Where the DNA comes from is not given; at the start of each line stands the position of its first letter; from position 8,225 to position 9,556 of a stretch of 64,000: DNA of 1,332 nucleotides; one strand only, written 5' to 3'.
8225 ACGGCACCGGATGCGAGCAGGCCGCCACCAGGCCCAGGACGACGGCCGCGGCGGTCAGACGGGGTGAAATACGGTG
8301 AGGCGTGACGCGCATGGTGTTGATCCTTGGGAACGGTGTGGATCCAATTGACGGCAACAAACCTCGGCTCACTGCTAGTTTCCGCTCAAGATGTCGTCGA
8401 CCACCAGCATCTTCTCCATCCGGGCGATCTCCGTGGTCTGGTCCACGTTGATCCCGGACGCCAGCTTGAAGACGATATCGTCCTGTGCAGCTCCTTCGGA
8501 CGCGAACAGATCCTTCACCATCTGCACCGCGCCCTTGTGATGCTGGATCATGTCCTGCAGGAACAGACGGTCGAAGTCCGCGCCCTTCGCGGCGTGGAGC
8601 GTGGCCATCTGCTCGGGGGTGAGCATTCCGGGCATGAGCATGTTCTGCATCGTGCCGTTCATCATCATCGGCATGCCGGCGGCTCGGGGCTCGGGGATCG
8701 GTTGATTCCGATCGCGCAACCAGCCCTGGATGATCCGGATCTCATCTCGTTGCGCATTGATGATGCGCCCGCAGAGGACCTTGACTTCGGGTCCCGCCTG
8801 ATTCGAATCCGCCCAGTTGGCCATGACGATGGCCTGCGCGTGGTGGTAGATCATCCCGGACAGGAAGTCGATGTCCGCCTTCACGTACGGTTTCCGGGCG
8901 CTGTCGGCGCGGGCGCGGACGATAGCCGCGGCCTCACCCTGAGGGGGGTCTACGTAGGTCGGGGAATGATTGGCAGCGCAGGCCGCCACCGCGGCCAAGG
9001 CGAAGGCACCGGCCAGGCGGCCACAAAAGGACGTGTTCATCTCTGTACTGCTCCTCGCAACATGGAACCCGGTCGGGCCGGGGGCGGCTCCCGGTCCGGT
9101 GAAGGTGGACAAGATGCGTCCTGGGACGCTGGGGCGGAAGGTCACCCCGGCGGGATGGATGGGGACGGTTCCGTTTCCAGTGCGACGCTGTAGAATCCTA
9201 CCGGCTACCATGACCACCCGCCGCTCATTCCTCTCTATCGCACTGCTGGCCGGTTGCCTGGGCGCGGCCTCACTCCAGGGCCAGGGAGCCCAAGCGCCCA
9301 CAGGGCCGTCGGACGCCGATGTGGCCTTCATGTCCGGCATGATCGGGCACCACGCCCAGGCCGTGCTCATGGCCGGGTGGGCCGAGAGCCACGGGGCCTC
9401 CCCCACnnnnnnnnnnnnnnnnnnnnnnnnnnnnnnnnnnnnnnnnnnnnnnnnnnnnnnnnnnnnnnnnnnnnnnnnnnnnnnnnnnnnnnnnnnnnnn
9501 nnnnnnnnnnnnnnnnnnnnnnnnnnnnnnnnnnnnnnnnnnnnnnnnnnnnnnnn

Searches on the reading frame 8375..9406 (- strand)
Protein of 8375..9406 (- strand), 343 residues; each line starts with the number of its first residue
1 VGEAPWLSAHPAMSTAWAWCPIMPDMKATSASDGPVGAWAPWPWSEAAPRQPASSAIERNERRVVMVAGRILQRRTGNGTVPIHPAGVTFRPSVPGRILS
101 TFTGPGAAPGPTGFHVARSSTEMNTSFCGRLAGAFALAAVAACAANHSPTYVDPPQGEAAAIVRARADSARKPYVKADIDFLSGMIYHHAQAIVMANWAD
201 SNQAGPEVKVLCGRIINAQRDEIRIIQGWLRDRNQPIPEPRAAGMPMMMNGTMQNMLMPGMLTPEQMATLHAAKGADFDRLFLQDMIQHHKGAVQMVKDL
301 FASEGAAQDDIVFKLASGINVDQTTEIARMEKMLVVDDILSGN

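Call 56: search_protein_families(library=pfam, max_evalue=0.00001, proteins=[window:8375-9406:-])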
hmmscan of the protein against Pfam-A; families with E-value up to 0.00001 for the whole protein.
window:8375-9406:- (343 aa): 2 families
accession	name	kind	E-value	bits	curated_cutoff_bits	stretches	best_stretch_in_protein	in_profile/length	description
PF03713.19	DUF305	-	2.7e-41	141.6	27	1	178-334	1-151/151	Domain of unknown function (DUF305)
PF13628.12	DUF4142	-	2.4e-06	28.3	27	0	263-306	71-113/138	Domain of unknown function (DUF4142)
